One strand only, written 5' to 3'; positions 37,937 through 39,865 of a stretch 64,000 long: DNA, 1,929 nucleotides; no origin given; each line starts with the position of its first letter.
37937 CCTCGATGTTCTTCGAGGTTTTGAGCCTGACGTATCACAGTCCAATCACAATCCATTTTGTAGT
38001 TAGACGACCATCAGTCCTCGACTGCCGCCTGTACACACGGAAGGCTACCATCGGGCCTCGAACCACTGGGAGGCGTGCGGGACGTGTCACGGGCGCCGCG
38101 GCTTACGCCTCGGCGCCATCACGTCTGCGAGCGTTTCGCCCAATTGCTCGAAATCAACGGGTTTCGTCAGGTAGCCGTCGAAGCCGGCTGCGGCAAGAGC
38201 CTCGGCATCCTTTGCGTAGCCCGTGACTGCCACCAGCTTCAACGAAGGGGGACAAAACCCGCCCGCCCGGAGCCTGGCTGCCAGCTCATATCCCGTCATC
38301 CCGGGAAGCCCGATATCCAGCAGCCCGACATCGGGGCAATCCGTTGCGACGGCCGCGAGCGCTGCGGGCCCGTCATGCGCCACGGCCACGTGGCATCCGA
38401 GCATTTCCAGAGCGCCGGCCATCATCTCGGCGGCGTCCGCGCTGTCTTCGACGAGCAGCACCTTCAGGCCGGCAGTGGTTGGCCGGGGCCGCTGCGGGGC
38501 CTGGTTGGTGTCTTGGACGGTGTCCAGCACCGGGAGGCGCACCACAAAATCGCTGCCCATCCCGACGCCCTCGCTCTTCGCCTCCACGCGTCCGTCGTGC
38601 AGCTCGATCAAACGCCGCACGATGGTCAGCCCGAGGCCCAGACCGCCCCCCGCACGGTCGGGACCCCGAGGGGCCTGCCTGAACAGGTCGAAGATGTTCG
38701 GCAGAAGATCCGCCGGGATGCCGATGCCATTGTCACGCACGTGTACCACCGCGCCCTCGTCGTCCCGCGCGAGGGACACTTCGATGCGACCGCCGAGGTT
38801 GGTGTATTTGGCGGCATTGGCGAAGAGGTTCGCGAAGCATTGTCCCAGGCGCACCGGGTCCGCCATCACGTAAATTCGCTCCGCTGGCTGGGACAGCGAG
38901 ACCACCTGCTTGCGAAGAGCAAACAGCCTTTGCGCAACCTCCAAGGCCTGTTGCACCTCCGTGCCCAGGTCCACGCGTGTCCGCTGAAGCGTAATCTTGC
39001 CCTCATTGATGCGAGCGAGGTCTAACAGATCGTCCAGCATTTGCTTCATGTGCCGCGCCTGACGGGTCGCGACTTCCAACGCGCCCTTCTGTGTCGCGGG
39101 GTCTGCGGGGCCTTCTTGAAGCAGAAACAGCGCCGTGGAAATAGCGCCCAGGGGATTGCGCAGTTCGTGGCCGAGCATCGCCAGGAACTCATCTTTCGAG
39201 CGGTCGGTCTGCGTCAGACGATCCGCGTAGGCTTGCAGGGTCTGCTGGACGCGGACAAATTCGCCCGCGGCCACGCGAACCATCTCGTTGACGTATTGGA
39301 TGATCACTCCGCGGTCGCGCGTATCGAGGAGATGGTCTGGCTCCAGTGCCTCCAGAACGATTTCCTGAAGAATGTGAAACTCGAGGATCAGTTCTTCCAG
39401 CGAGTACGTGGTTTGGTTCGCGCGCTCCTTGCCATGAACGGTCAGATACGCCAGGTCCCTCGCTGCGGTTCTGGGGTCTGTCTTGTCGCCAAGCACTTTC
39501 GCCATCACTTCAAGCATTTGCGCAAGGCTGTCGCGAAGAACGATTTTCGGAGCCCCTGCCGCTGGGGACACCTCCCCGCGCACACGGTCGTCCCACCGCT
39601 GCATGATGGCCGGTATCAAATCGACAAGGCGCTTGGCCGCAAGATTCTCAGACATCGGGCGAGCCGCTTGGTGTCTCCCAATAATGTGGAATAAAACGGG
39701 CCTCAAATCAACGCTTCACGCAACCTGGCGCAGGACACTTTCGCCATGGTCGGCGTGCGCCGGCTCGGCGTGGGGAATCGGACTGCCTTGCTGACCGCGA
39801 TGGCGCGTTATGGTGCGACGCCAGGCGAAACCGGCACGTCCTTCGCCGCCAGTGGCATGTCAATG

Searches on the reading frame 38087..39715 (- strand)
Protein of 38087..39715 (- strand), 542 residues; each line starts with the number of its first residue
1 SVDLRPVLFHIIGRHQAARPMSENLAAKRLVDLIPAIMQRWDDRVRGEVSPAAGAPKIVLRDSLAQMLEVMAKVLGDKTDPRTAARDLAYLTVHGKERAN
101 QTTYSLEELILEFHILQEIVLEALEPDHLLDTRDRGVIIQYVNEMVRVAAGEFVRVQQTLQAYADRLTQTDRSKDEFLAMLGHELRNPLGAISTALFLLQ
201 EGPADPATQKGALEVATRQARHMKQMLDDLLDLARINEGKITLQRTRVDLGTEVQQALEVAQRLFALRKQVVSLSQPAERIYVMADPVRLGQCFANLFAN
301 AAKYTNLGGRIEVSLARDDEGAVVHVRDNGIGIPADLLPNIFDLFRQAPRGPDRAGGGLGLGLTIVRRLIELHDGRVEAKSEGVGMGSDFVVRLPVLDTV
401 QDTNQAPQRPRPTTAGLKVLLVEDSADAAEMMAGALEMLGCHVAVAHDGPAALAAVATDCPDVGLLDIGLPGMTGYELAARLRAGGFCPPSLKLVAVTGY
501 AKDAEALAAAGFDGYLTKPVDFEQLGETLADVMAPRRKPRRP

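Call 20: search_protein_families(library=pfam, proteins=[window:38087-39715:-], max_evalue=0.001)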
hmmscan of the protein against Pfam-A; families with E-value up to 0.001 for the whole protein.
window:38087-39715:- (542 aa): 4 families
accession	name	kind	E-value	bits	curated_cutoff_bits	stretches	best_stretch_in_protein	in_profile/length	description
PF02518.31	HATPase_c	-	1.3e-26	93.7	26.4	1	286-396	2-109/111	Histidine kinase-, DNA gyrase B-, and HSP90-like ATPase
PF00072.30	Response_reg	-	3.8e-20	72.6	30.2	1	419-528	1-109/111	Response regulator receiver domain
PF00512.31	HisKA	-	7.9e-18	64.7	26.9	1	174-239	2-66/66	His Kinase A (phospho-acceptor) domain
PF13581.12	HATPase_c_2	-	0.00014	22.3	27.4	1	293-371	35-110/127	Histidine kinase-like ATPase domain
